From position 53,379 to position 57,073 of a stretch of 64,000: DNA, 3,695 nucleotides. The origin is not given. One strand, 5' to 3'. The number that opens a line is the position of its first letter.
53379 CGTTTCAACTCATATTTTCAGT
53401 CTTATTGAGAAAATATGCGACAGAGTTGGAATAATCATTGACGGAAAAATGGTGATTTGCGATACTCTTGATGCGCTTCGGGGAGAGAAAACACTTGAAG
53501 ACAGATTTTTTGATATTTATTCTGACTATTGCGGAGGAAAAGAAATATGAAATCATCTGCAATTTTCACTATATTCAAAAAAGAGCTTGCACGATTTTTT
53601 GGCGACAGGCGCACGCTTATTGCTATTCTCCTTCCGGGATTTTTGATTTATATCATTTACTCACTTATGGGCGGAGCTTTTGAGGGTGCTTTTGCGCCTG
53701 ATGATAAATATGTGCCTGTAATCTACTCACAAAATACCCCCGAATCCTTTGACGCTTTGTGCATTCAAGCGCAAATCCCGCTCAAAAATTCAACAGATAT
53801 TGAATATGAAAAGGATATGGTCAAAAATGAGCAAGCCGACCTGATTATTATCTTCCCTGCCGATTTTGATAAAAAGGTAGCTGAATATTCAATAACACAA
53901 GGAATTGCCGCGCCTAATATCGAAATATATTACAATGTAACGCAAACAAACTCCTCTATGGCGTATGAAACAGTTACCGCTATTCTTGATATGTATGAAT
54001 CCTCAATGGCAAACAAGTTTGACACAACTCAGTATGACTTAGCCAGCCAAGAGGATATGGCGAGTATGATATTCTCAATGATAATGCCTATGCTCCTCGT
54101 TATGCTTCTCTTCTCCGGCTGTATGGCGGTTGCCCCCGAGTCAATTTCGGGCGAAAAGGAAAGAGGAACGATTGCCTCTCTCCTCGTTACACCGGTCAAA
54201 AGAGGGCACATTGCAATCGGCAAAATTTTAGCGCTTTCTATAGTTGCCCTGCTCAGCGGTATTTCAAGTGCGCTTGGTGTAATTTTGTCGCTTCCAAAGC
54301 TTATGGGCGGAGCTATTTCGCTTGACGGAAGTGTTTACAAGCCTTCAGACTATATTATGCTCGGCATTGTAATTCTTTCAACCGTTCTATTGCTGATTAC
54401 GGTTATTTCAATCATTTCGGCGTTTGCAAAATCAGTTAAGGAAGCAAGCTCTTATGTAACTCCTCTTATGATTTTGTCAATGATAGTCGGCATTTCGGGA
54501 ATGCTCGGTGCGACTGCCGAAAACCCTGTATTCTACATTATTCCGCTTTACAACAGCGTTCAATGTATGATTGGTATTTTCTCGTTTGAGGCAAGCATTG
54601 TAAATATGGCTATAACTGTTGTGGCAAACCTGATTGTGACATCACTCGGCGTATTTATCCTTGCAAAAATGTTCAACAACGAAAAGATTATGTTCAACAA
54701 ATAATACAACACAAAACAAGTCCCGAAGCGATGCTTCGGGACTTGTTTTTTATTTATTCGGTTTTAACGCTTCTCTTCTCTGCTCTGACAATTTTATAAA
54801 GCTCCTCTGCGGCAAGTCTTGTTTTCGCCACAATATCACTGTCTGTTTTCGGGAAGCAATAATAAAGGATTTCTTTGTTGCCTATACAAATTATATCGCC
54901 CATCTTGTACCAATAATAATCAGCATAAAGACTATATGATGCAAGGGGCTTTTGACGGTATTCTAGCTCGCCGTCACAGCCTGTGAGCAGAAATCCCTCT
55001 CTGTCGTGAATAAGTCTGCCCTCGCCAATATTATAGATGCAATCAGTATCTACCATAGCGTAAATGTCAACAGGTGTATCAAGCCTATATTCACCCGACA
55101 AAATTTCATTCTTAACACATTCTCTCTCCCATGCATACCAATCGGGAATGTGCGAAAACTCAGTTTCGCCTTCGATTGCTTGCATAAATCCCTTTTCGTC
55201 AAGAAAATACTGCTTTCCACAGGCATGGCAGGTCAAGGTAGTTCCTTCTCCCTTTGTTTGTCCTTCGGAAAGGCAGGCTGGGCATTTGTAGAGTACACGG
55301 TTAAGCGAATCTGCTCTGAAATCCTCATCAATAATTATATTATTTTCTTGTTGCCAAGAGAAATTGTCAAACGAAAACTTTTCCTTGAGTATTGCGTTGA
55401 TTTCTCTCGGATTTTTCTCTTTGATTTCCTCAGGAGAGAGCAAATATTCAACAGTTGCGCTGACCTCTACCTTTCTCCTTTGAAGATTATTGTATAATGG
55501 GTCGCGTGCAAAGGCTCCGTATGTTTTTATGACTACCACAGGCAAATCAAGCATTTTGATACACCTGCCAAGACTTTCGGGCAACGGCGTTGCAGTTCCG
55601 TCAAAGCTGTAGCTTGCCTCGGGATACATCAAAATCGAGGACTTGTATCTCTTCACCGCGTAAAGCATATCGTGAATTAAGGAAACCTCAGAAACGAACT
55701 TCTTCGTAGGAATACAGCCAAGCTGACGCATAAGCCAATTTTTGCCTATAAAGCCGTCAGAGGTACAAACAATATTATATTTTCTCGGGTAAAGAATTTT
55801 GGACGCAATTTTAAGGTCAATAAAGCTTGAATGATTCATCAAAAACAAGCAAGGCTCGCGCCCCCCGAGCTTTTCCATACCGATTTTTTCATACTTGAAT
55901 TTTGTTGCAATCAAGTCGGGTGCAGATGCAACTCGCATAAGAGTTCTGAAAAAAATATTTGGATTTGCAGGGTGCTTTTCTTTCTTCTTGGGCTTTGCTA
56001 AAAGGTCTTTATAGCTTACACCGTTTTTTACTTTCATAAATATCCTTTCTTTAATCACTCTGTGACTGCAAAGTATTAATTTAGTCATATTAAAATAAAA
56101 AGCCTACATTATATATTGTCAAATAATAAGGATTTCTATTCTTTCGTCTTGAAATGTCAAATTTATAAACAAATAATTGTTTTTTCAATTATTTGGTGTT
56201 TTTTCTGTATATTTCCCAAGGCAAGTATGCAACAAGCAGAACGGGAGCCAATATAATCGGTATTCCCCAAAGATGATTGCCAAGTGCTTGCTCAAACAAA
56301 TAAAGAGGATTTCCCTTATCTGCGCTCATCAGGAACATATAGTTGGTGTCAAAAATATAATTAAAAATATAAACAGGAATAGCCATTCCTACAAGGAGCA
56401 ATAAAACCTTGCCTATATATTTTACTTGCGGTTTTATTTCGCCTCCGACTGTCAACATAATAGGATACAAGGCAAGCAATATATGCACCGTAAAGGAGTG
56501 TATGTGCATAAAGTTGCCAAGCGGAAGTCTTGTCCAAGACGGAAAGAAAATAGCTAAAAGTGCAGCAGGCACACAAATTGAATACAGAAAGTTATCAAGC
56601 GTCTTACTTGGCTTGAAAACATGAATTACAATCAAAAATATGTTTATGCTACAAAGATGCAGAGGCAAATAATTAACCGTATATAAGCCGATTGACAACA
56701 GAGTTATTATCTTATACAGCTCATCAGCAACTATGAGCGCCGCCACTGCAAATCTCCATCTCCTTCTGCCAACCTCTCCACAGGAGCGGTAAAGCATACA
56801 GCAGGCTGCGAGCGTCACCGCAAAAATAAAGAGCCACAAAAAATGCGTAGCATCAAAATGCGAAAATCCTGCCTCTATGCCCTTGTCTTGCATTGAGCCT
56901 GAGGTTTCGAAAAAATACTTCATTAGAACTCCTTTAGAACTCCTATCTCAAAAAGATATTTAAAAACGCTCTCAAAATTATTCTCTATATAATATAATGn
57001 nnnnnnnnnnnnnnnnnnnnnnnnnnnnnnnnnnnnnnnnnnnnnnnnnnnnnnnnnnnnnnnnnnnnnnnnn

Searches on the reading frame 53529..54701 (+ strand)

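Call 80: search_protein_families(library=pfam, proteins=[window:53529-54701:+], max_evalue=0.01)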
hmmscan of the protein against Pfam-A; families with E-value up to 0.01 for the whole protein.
window:53529-54701:+ (391 aa): 3 families
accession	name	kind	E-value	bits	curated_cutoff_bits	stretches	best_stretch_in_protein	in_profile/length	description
PF12698.13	ABC2_membrane_3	-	2e-21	76.9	31.6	1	28-379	2-345/347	ABC-2 family transporter protein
PF12679.13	ABC2_membrane_2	-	3.7e-17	62.9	27.2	1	14-331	2-210/283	ABC-2 family transporter protein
PF12730.13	ABC2_membrane_4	-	4.7e-07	30.4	27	1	176-302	42-168/179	ABC-2 family transporter protein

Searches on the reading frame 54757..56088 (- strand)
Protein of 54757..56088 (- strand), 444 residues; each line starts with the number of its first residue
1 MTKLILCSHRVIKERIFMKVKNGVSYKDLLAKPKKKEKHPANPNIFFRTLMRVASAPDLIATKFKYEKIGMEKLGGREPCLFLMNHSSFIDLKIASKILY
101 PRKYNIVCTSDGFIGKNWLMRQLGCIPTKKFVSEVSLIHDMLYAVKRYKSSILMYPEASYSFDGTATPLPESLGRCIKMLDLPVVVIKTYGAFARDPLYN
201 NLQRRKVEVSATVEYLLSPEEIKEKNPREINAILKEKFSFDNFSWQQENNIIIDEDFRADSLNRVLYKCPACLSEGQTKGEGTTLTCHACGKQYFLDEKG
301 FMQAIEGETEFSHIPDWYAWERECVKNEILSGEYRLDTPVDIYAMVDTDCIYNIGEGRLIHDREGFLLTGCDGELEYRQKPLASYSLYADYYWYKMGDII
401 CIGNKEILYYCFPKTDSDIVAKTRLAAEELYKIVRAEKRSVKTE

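Call 11: search_protein_families(library=pfam, proteins=[window:54757-56088:-], max_evalue=0.01)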
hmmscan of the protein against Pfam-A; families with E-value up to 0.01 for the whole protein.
window:54757-56088:- (444 aa): 1 family
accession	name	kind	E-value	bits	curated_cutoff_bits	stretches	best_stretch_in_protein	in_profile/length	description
PF01553.26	Acyltransferase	-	1e-08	35.5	23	1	69-185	5-127/132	Acyltransferase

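Call 55: find_homologous_proteins(query=window:54757-56088:-)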
Query window:54757-56088:- (444 aa): 8000 proteins with E <= 0.001 among 8000 candidates; the best 120 are listed.
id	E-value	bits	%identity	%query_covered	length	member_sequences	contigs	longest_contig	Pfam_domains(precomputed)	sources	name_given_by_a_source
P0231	1.2e-282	956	95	96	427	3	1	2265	PF01553.27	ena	-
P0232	7.3e-245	831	82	96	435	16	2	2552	PF01553.27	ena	-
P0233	5.5e-243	825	82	95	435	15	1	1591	PF01553.27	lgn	-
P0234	4.9e-240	815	80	96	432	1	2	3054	PF01553.27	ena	-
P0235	4.5e-238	809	80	96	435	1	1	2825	PF01553.27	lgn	-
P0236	3.6e-235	799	79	96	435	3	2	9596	PF01553.27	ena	-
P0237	7.9e-234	795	78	95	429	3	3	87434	PF01553.27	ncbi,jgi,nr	ncbi:MAG: 1-acyl-sn-glycerol-3-phosphate acyltransferase [Ruminococcaceae bacterium]|nr:1-acyl-sn-gl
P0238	2.4e-233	793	79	96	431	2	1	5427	PF01553.27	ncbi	-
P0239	9.2e-233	791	78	96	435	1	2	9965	PF01553.27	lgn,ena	-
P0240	1.2e-232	791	77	96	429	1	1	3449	PF01553.27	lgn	-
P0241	1.4e-232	791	77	96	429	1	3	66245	PF01553.27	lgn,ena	-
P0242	2.7e-232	790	77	96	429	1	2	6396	PF01553.27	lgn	-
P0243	2.8e-232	790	78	96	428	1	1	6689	PF01553.27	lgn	-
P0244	5.1e-232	789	77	97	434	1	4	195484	PF01553.27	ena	-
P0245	2.9e-231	786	77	96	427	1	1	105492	PF01553.27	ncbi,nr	ncbi:MAG: 1-acyl-sn-glycerol-3-phosphate acyltransferase [Clostridia bacterium]|nr:1-acyl-sn-glycero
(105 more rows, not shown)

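Call 56: find_encoding_contigs(protein=P0237, flank=10000, max_places=3)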
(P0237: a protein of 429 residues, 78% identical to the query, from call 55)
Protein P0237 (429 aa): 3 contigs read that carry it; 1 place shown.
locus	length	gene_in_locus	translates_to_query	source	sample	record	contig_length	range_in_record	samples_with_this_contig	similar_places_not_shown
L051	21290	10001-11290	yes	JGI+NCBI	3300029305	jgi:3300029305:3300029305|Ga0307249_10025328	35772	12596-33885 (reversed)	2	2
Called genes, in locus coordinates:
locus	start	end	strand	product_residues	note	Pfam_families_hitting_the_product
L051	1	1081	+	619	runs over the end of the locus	PF20511:PMI_typeI_cat (weak), PF21621:MPI_cupin_dom, PF00480:ROK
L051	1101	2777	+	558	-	PF11308:Glyco_hydro_129, PF18952:DUF5696 (weak)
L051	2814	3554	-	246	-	PF03009:GDPD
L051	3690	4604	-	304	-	PF00165:HTH_AraC (faint), PF02311:AraC_binding, PF07883:Cupin_2 (weak), PF12833:HTH_18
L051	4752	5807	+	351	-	PF01408:GFO_IDH_MocA, PF22725:GFO_IDH_MocA_C3, PF02894:GFO_IDH_MocA_C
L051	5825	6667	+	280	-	PF01261:AP_endonuc_2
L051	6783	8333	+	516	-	-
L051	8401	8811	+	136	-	PF04237:YjbR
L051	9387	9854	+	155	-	PF00583:Acetyltransf_1, PF13673:Acetyltransf_10, PF13527:Acetyltransf_9, PF13508:Acetyltransf_7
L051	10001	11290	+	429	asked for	PF01553:Acyltransferase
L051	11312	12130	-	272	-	PF02311:AraC_binding, PF07883:Cupin_2, PF12833:HTH_18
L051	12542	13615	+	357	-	PF01408:GFO_IDH_MocA, PF03447:NAD_binding_3 (weak), PF22725:GFO_IDH_MocA_C3, PF02894:GFO_IDH_MocA_C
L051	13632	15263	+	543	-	PF01261:AP_endonuc_2, PF01182:Glucosamine_iso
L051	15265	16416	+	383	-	PF01979:Amidohydro_1, PF07969:Amidohydro_3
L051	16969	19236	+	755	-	PF14498:Glyco_hyd_65N_2, PF22124:Glyco_hydro_95_cat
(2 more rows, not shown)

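Call 57: find_encoding_contigs(protein=P0244, flank=10000, max_places=3)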
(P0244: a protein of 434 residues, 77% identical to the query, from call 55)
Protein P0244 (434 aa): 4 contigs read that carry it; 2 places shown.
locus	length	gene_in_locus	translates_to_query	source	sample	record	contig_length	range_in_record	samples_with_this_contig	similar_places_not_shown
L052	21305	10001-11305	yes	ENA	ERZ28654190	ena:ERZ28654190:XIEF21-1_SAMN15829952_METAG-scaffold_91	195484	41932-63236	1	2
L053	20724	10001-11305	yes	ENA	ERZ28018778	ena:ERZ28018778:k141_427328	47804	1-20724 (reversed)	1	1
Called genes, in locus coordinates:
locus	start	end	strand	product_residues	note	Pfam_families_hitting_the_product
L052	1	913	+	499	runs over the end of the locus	-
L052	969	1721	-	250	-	PF01261:AP_endonuc_2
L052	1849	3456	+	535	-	PF00795:CN_hydrolase, PF03009:GDPD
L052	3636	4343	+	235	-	-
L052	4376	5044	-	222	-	PF00753:Lactamase_B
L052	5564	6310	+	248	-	PF14808:TMEM164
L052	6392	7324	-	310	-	PF05547:Peptidase_M6 (weak)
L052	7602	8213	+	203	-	PF08534:Redoxin, PF00578:AhpC-TSA, PF13098:Thioredoxin_2, PF13905:Thioredoxin_8 (weak)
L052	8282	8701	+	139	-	PF10825:DUF2752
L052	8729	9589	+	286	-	-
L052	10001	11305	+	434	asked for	PF01553:Acyltransferase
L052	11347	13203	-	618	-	PF00664:ABC_membrane, PF00005:ABC_tran, PF13304:AAA_21 (faint)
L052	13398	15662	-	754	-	PF22666:Glyco_hydro_2_N2, PF00703:Glyco_hydro_2, PF02836:Glyco_hydro_2_C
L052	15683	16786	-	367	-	PF02558:ApbA (weak), PF03721:UDPG_MGDP_dh_N (faint), PF03807:F420_oxidored (faint), PF08125:Mannitol_dh_C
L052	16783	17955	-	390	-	PF01232:Mannitol_dh, PF08125:Mannitol_dh_C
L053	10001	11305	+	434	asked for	PF01553:Acyltransferase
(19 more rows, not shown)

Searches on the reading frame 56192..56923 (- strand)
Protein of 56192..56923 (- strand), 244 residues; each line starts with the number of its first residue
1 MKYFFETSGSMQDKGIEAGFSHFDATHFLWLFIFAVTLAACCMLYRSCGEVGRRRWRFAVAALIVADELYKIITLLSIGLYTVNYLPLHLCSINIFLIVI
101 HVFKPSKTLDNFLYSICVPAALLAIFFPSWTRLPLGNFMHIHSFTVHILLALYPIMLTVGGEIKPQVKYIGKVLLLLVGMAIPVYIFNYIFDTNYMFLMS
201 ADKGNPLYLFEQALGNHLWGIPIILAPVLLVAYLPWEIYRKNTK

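Call 11: search_protein_families(library=pfam, proteins=[window:56192-56923:-], max_evalue=0.01)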
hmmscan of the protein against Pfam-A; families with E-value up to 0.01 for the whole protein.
window:56192-56923:- (244 aa): 1 family
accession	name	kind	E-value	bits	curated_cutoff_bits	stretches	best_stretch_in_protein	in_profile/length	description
PF14808.11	TMEM164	-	2.6e-41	142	25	1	23-231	2-215/217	TMEM164 family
